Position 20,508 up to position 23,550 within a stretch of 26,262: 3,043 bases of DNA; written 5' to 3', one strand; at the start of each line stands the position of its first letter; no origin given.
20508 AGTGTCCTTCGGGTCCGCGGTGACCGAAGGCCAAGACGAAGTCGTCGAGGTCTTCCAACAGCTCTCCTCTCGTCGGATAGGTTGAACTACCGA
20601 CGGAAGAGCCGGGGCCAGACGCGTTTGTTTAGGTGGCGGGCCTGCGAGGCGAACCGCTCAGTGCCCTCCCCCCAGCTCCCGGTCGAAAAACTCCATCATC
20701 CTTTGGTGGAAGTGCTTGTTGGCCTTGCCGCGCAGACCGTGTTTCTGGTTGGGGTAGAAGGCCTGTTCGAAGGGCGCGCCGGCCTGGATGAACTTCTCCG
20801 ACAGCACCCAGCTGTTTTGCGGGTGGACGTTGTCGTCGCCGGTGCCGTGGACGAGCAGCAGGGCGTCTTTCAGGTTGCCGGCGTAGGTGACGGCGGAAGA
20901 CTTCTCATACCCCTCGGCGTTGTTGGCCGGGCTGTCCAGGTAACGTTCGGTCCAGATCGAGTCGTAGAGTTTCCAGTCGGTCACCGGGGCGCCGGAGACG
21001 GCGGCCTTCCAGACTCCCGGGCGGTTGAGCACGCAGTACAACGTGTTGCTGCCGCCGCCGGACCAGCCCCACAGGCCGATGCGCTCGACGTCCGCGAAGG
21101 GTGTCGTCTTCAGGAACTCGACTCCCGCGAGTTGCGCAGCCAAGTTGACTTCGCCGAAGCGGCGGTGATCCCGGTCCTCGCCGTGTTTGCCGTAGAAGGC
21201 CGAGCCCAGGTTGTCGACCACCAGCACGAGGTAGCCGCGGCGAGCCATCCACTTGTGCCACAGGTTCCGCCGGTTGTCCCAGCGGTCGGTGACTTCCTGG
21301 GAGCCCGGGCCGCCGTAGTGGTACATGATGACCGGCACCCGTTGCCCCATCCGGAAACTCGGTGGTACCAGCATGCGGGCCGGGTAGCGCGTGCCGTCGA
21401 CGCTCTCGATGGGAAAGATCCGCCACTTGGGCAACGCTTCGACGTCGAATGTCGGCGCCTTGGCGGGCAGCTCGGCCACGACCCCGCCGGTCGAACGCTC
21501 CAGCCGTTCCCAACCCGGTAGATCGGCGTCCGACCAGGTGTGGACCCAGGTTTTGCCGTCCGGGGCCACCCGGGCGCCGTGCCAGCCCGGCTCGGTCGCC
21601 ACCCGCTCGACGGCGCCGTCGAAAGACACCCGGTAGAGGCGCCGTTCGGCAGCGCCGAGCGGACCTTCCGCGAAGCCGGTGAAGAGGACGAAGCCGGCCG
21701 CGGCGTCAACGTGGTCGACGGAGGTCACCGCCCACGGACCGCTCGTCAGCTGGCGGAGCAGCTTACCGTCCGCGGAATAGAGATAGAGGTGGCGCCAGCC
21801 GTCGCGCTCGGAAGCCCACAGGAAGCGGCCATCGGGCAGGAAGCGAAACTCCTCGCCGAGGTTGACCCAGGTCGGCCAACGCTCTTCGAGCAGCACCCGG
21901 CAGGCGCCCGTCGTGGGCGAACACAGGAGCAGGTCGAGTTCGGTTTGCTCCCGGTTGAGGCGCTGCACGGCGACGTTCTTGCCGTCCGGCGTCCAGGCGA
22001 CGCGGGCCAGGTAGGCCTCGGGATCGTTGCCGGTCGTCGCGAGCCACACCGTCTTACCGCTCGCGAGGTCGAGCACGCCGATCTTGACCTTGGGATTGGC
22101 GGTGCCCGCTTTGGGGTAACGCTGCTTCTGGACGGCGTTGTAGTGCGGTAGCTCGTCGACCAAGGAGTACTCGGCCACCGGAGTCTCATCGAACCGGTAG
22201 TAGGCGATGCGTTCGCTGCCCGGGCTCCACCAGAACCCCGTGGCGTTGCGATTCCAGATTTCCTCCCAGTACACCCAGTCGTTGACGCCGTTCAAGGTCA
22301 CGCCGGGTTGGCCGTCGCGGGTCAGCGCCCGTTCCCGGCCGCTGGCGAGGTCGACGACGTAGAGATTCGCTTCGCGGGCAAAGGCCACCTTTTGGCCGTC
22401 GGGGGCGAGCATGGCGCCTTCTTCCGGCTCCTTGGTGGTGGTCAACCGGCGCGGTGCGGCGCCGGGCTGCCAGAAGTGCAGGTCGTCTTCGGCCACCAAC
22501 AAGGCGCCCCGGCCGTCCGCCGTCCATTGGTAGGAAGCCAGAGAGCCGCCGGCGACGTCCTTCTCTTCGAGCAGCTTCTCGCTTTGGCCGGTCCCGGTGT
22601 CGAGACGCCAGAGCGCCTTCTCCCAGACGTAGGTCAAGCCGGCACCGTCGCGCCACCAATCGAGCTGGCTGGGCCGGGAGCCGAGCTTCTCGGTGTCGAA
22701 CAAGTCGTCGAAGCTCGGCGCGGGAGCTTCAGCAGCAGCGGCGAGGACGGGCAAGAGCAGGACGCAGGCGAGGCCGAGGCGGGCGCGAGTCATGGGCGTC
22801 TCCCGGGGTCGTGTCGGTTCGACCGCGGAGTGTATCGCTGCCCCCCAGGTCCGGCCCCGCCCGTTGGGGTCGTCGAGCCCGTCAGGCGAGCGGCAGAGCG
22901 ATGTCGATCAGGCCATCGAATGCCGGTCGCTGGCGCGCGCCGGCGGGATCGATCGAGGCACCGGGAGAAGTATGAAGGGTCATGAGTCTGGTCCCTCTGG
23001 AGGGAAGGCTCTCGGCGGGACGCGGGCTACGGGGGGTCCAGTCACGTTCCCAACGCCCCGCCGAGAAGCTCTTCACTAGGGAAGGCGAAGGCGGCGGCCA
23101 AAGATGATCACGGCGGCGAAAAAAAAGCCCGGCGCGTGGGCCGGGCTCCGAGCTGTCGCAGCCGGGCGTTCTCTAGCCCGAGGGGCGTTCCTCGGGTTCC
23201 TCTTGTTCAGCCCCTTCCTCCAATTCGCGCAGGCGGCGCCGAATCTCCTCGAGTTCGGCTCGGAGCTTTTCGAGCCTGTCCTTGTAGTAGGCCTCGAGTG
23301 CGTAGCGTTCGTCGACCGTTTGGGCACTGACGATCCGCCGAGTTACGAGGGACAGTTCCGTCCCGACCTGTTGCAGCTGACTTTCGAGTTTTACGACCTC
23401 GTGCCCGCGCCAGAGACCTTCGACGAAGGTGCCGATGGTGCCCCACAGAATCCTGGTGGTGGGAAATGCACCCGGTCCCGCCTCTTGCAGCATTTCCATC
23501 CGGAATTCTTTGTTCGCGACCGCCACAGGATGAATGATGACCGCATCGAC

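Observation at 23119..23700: RHS C-terminal variable domain with membrane-like Gly/Ala helix plus coiled coil, terminated 27 nt downstream with no adjacent immunity gene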

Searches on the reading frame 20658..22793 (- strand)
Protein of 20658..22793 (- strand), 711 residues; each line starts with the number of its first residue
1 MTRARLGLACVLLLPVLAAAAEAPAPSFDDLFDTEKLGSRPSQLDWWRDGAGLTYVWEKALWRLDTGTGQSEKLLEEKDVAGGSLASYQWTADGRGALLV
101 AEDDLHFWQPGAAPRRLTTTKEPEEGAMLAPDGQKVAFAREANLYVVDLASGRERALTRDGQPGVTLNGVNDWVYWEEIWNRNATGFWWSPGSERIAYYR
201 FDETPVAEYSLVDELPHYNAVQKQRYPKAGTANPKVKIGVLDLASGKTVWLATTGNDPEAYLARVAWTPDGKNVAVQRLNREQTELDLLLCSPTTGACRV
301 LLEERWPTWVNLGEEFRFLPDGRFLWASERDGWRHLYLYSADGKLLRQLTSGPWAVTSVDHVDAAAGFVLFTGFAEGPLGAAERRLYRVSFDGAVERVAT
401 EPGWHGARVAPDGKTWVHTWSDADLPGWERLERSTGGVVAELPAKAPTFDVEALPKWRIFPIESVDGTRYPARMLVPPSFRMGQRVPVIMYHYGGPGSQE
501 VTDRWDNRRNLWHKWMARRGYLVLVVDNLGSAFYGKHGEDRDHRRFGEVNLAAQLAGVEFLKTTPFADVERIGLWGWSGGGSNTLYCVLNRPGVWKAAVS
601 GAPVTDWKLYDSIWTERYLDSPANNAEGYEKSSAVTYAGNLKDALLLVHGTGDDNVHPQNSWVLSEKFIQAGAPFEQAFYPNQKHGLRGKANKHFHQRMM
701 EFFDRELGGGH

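Call 6: search_protein_families(library=pfam, proteins=[window:20658-22793:-], max_evalue=0.1)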
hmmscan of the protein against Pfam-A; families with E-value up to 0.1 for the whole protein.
window:20658-22793:- (711 aa): 13 families
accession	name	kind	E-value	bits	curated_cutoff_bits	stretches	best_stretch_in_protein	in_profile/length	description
PF00930.27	DPPIV_N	-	5.3e-88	295.5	22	1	116-426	37-353/354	Dipeptidyl peptidase IV (DPP IV) N-terminal region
PF00326.27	Peptidase_S9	-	2.5e-45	155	22.6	1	514-708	8-211/213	Prolyl oligopeptidase family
PF07676.18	PD40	-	1.3e-09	38.2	20.9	1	114-141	1-28/38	WD40-like Beta Propeller Repeat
PF02129.25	Peptidase_S15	-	6.8e-06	26.4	23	1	466-619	1-143/262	X-Pro dipeptidyl-peptidase (S15 family)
PF01738.24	DLH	-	9.5e-06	25.8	21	1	513-692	34-193/217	Dienelactone hydrolase family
PF25174.1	Beta-prop_THOC3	-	0.0011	18.5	305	1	241-360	74-178/272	THOC3 beta-propeller domain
PF20434.5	BD-FAE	-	0.0012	18.8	26.8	1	618-667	164-214/215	BD-FAE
PF12146.15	Hydrolase_4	-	0.0012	18.7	27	0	514-610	25-116/239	Serine aminopeptidase, S33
PF00756.26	Esterase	-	0.0026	18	22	1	572-661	117-202/251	Putative esterase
PF00561.26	Abhydrolase_1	-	0.0048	17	25.8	1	487-606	1-108/245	alpha/beta hydrolase fold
PF12740.14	PETase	-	0.012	15.5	28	1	554-613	109-167/263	PET hydrolase-like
PF13449.12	Phytase-like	-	0.017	15.4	27.6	0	314-351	71-106/284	Esterase-like activity of phytase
PF08450.18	SGL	-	0.035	14.1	26.3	0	102-173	21-91/246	SMP-30/Gluconolactonase/LRE-like region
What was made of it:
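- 20658..22793 (-): Secreted S9/DPP-IV-type peptidase. It is the co-directional downstream neighbour and the anchor for orthology. DPPIV_N E=5e-88 and Peptidase_S9 E=2.5e-45 (call 6).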

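Call 18: find_encoding_contigs(protein=window:20658-22793:-, flank=10000, max_places=6)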
Protein window:20658-22793:- (711 aa): no gene with exactly this product is on record in the collection.

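Call 45: find_related_loci(query=window:20658-22793:-, collection=genome_contigs, flank=10000)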
Query window:20658-22793:- (711 aa) in genome_contigs; peptide patterns used: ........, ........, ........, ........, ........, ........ (x = any residue, [..] = any of these).
95 stretches matched a pattern; 88 encode a relative of the query (tblastn E <= 1e-3); the best 80 are kept; 80 distinct loci.
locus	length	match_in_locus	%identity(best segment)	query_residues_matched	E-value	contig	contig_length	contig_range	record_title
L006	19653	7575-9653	56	27-707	0e+0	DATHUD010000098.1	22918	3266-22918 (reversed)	MAG TPA_asm: Thermoanaerobaculia bacterium isolate SMAG_U16097 k141_878671, whole genome shotgun sequence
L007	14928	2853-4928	56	27-707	0e+0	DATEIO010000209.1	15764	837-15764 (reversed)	MAG TPA_asm: Thermoanaerobaculia bacterium isolate SMAG_U8840 k141_1834333, whole genome shotgun sequence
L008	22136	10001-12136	55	8-707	0e+0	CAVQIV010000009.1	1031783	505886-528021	MAG: Thermoanaerobaculaceae bacterium isolate MFD10043.bin.2.76 genome assembly, contig: contig_3042, whole genome shotg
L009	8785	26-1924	58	74-707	0e+0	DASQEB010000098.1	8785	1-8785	MAG TPA_asm: Thermoanaerobaculia bacterium isolate SMAG_U11742 k141_711423, whole genome shotgun sequence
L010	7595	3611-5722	56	6-709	0e+0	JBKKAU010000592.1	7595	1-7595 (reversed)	MAG: Thermoanaerobaculia bacterium isolate swi_bin.312 S1Ck127_3576903_flag_1_multi_8.0000_len_7595, whole genome shotgu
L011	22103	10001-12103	53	19-707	0e+0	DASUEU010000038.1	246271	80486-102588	MAG TPA_asm: Thermoanaerobaculia bacterium isolate SMAG_U1361 k141_960988, whole genome shotgun sequence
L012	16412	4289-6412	54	8-707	0e+0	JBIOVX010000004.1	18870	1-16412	MAG: Thermoanaerobaculia bacterium isolate MAG097 k127_1069936, whole genome shotgun sequence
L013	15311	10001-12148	53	27-707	0e+0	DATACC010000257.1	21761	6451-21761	MAG TPA_asm: Thermoanaerobaculia bacterium isolate SMAG_U6714 k141_1176238, whole genome shotgun sequence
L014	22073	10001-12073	54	25-708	0e+0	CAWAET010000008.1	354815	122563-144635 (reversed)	MAG: Thermoanaerobaculia bacterium isolate MFD03551.bin.2.56 genome assembly, contig: contig_23055, whole genome shotgun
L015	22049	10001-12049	56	38-709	0e+0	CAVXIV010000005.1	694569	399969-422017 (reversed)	MAG: uncultured Acidobacteriota bacterium isolate MFD03066.bin.2.238 genome assembly, contig: contig_19266, whole genome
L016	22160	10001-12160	54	6-707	0e+0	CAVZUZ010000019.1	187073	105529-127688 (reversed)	MAG: Thermoanaerobaculaceae bacterium isolate MFD06742.bin.2.42 genome assembly, contig: contig_40412, whole genome shot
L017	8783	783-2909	54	8-707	0e+0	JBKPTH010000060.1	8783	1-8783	MAG: Acidobacteriota bacterium isolate GS_EKS_MAG_00001 GS_EKS_000001034384, whole genome shotgun sequence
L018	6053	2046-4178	54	8-709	0e+0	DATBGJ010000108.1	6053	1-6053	MAG TPA_asm: Thermoanaerobaculia bacterium isolate SMAG_U3834 k141_59716, whole genome shotgun sequence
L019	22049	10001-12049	56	38-709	0e+0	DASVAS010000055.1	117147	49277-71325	MAG TPA_asm: Thermoanaerobaculia bacterium isolate SMAG_U1959 k141_1224857, whole genome shotgun sequence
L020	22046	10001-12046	54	14-707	0e+0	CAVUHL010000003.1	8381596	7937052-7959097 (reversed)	MAG: uncultured Holophagales bacterium isolate MFD01916.bin.1.17 genome assembly, contig: contig_1998, whole genome shot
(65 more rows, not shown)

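Call 47: find_related_loci(query=window:20658-22793:-, collection=metagenome_contigs, flank=10000)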
Query window:20658-22793:- (711 aa) in metagenome_contigs; peptide patterns used: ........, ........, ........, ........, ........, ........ (x = any residue, [..] = any of these).
60 stretches matched a pattern; 45 encode a relative of the query (tblastn E <= 1e-3); 45 distinct loci.
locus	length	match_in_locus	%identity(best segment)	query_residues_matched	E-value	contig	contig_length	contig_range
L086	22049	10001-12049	79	27-709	0e+0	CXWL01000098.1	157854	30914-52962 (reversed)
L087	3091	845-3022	54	1-707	0e+0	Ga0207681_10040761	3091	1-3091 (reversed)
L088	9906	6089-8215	56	27-709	0e+0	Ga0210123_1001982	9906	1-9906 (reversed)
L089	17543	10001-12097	56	19-707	0e+0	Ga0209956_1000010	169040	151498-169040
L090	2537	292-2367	56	27-707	0e+0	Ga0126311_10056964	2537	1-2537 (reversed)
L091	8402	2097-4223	55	8-707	0e+0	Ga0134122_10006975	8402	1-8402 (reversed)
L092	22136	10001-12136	54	31-708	0e+0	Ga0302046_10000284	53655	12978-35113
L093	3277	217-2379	53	31-708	0e+0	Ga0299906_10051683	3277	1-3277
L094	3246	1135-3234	55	30-707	0e+0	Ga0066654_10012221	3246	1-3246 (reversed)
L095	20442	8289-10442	53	27-710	0e+0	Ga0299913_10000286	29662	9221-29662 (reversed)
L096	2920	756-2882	53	8-707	0e+0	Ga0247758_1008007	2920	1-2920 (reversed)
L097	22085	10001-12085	53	8-707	0e+0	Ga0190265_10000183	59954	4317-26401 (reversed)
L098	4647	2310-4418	53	27-699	0e+0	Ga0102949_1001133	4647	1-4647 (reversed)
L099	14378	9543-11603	53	29-707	0e+0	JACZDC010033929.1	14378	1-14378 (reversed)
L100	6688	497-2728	50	15-707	0e+0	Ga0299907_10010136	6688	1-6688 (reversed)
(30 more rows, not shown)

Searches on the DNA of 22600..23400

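Call 30: search_rna_families(source=window, start=22600, end=23400, threshold=evalue, max_evalue=1, show_alignments=2)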
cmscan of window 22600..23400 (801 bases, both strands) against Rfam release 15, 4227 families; matches with E-value up to 1: 3.
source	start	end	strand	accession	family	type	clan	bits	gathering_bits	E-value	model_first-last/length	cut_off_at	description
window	22996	23077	+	RF00988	mir-657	Gene; miRNA;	-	21.4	69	0.2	1-86/86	no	mir-657 microRNA precursor family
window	22996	23082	-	RF03775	mir-7578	Gene; miRNA;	-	19.2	60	0.31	1-82/82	no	mir-7578 microRNA precursor family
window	23121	23189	-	RF02784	SorX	Gene; sRNA;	-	15.5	46.6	0.81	1-73/73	no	Singlet oxygen resistance RNA X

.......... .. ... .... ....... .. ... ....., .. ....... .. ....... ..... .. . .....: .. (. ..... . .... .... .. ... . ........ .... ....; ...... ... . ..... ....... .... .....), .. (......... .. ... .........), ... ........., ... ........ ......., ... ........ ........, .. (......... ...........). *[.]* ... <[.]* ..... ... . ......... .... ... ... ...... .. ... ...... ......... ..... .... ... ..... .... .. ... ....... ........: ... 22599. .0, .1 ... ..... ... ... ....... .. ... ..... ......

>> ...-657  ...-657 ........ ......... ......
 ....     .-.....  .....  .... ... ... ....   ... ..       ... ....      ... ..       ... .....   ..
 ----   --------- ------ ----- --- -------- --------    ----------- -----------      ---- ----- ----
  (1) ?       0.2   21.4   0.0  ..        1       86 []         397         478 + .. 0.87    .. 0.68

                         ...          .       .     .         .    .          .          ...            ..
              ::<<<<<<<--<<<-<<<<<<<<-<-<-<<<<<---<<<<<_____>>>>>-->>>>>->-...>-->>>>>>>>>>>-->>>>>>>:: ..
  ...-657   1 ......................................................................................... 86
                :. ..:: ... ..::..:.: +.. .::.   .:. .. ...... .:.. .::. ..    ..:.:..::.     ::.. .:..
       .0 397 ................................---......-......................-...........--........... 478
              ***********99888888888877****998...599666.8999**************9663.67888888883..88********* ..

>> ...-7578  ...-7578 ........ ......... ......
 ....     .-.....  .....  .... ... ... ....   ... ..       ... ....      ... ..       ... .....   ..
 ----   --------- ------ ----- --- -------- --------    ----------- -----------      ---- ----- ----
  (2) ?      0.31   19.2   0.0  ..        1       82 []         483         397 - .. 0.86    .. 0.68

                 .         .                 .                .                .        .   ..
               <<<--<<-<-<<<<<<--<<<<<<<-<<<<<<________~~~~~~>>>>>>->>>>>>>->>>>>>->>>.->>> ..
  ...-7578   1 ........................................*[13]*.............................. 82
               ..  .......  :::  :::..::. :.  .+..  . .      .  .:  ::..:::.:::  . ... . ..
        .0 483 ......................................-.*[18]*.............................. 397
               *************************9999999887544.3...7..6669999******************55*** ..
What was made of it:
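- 23009..23067 (-): Conserved long hairpin in the spacer. It is not part of the RHS module. No Rfam family matches (call 30).
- Tried and rejected: Rfam on the spacer gave only chance miRNA-like hits (call 30).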

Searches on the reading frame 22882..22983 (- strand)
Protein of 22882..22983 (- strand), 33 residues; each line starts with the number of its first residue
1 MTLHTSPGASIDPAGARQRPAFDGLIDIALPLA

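Call 74: search_protein_families(library=pfam, proteins=[window:22882-22983:-], max_evalue=0.01)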
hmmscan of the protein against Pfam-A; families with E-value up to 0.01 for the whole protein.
window:22882-22983:- (33 aa): 0 families
